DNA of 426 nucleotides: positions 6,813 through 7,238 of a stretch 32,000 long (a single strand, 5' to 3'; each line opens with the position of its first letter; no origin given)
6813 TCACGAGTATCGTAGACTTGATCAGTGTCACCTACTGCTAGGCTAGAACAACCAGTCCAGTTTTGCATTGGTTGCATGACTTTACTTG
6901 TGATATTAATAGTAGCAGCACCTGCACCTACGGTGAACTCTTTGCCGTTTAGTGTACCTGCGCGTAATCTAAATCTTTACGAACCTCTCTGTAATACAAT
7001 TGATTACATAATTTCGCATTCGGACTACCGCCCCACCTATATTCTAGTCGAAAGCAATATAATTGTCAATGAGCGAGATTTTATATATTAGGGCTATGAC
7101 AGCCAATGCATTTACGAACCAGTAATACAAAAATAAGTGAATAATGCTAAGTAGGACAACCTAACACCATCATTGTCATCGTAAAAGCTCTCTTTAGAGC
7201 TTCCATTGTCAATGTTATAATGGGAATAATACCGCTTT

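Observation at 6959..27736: ~20.8-kb island splits a surface-protein gene; the halves rejoin exactly in frame across a 5-bp TGCGC core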

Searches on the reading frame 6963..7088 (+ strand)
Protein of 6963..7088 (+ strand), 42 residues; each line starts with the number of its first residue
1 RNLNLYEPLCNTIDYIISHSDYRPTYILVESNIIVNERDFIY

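Call 71: search_protein_representatives(protein=window:6963-7088:+)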
Query: 42 residues. Proteins with E-value up to 0.001 (for the whole library): 7; up to 1e-10: 1; up to 1e-30: 0. The best 7 are listed.
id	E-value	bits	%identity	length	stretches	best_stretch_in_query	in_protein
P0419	2.3e-19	82.6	98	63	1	1-42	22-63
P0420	1.6e-09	52.4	71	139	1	1-42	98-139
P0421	5.2e-09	50.8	64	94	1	1-42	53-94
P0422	4.6e-05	38.7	51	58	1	2-42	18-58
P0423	1.7e-04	37.0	50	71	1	1-42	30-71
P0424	2.0e-04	36.8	50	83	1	1-42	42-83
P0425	3.0e-04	36.2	50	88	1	1-42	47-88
